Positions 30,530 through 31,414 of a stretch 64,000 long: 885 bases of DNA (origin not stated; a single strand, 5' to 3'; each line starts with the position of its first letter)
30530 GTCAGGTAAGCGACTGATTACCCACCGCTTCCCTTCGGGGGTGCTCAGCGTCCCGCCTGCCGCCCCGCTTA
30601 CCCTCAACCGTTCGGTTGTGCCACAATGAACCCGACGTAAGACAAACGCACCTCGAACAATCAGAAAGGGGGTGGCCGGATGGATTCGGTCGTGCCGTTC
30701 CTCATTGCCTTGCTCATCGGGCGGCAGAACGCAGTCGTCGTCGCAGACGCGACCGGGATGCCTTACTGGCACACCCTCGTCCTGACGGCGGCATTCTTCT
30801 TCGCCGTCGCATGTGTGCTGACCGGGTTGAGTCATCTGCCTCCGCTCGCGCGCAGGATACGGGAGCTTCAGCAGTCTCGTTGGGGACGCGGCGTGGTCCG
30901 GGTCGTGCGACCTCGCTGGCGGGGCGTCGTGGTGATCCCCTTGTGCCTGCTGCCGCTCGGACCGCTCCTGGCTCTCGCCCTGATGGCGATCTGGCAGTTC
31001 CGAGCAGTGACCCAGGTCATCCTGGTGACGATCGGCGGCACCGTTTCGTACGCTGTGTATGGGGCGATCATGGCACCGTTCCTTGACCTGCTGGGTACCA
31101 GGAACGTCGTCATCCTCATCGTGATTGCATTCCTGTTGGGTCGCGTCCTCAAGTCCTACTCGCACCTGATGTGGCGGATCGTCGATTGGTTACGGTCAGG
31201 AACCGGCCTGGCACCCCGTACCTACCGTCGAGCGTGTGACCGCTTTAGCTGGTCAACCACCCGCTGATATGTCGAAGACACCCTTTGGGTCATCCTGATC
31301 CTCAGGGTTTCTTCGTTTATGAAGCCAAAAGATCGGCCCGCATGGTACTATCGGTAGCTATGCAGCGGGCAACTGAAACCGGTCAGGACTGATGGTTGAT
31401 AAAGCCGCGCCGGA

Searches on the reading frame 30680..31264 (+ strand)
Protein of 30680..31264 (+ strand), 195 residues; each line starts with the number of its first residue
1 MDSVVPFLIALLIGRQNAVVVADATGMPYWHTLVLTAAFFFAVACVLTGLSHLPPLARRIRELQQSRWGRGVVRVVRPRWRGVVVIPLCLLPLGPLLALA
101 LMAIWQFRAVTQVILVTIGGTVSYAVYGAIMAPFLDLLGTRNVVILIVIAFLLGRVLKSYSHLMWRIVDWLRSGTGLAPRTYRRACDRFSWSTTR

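Call 11: search_protein_families(library=pfam, proteins=[window:30680-31264:+], max_evalue=0.01)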
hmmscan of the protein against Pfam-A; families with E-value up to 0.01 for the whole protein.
window:30680-31264:+ (195 aa): 0 families

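Call 53: find_homologous_proteins(query=window:30680-31264:+)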
Query window:30680-31264:+ (195 aa): 5 proteins with E <= 0.001 among 1346 candidates.
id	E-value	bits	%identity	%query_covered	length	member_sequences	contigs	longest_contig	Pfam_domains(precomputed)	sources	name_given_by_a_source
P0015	5.0e-121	420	100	100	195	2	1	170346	-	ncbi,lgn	-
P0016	6.5e-89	315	75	100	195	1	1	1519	-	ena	-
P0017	1.3e-87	311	73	100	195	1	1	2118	-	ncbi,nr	ncbi:MAG: hypothetical protein M3N59_03560 [bacterium]|nr:hypothetical protein [bacterium]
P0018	1.3e-86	308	70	100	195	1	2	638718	-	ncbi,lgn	ncbi:MAG: hypothetical protein WD603_00895 [Patescibacteria group bacterium]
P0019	2.6e-85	303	73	100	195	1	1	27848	-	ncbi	-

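Call 55: find_encoding_contigs(protein=P0019, flank=6000, max_places=2)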
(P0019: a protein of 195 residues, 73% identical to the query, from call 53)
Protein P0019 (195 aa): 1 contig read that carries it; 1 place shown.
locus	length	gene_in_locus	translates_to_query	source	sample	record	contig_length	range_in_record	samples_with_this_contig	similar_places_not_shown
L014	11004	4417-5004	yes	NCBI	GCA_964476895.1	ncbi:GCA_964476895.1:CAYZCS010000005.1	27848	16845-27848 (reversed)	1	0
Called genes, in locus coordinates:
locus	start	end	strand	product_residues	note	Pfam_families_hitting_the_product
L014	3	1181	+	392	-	?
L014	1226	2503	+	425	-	PF09312:SurA_N (weak), PF13145:Rotamase_2, PF13616:Rotamase_3, PF00639:Rotamase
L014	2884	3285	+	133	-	-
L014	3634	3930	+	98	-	-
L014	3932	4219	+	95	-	-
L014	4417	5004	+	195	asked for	-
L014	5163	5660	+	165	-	-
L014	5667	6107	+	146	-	PF04239:DUF421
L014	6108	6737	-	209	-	-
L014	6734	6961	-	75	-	-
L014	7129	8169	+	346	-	PF13793:Pribosyltran_N, PF00156:Pribosyltran, PF14572:Pribosyl_synth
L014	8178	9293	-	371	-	PF23500:DUF7133 (faint), PF07995:GSDH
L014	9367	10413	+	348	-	PF01979:Amidohydro_1, PF12890:DHOase (weak)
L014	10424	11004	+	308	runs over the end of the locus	PF02729:OTCace_N, PF00185:OTCace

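Call 56: find_encoding_contigs(protein=P0016, flank=3000, max_places=2)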
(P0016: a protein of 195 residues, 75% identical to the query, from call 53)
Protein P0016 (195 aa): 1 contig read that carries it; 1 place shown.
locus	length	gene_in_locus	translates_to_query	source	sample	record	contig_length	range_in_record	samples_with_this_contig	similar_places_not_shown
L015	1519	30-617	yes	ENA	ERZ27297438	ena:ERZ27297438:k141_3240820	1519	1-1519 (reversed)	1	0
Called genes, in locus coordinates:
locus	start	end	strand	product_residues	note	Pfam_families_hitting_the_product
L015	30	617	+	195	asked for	-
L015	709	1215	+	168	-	PF00583:Acetyltransf_1, PF13508:Acetyltransf_7 (weak)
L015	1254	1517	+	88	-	?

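Call 57: find_encoding_contigs(protein=P0017, flank=3000, max_places=2)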
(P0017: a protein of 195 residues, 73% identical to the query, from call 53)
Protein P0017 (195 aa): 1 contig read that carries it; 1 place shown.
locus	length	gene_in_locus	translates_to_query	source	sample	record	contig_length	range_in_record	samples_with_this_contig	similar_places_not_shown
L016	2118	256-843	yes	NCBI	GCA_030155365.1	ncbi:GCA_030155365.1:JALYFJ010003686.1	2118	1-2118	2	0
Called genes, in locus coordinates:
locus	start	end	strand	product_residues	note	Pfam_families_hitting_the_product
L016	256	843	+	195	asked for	-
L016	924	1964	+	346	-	PF13793:Pribosyltran_N, PF00156:Pribosyltran, PF14572:Pribosyl_synth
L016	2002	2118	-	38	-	?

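Call 69: search_protein_families(library=ncbifam, proteins=[window:30680-31264:+], max_evalue=0.01)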
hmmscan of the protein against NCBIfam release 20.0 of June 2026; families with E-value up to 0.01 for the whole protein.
window:30680-31264:+ (195 aa): 1 family
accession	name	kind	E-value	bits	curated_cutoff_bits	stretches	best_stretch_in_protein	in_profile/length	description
TIGR04011.1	poly_gGlu_PgsC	equivalog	0.0066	16.8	96.45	1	106-164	31-88/132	poly-gamma-glutamate biosynthesis protein PgsC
